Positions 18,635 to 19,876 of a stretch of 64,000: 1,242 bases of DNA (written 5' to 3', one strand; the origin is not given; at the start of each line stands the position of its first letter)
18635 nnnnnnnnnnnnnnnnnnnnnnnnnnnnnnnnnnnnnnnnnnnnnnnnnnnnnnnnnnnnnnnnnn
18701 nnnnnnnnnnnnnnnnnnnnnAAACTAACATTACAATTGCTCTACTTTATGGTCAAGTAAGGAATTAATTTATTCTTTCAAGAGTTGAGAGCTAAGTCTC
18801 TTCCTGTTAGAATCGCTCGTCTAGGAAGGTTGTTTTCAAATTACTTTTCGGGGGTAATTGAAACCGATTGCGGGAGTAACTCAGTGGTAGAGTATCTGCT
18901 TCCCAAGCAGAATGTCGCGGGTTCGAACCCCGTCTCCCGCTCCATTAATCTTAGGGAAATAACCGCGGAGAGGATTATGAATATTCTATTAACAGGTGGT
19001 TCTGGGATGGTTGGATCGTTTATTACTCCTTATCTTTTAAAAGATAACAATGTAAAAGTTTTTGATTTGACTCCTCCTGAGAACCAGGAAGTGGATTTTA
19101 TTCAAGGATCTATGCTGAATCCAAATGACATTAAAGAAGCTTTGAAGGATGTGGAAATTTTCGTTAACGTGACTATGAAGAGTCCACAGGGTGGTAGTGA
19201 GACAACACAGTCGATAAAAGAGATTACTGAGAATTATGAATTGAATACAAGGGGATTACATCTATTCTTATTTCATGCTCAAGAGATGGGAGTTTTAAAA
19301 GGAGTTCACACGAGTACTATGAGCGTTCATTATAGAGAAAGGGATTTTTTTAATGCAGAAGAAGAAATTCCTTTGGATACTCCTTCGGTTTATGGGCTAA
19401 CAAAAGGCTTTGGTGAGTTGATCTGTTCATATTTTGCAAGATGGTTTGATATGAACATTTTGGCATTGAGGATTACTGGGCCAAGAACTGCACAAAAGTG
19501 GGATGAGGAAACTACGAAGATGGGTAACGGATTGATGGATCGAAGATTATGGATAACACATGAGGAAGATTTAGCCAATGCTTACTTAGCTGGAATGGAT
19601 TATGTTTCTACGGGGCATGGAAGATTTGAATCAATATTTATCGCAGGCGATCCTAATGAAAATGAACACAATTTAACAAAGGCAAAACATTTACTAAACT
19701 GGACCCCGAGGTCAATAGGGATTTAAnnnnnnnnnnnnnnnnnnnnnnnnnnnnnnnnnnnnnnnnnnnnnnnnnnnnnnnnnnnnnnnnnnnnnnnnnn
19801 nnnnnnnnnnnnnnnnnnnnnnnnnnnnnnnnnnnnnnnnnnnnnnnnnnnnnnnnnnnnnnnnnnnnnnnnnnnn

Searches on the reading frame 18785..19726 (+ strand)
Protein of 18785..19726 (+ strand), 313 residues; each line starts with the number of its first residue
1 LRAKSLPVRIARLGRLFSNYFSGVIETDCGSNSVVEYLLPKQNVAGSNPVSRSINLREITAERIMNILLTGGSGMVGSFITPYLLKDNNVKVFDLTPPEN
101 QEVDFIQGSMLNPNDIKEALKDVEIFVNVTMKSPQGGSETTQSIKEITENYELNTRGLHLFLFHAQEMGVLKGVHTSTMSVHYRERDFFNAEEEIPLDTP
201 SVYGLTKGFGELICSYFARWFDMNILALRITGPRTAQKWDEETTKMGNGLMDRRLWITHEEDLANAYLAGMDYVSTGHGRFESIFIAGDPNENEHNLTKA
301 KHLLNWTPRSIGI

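Call 31: search_protein_families(library=ncbifam, max_evalue=1e-15, proteins=[window:18785-19726:+])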
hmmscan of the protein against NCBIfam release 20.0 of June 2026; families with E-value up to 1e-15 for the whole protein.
window:18785-19726:+ (313 aa): 0 families

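Call 47: search_protein_families(library=pfam, max_evalue=0.0001, proteins=[window:18785-19726:+])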
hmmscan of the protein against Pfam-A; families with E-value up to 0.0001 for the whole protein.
window:18785-19726:+ (313 aa): 3 families
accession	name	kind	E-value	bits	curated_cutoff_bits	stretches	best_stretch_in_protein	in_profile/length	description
PF01370.27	Epimerase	-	7.8e-14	52.1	20.9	1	67-231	1-170/240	NAD dependent epimerase/dehydratase family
PF01073.25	3Beta_HSD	-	8.3e-09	35.3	22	1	69-207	2-150/280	3-beta hydroxysteroid dehydrogenase/isomerase family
PF16363.11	GDP_Man_Dehyd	-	2.6e-05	24.3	27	0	68-229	1-179/332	GDP-mannose 4,6 dehydratase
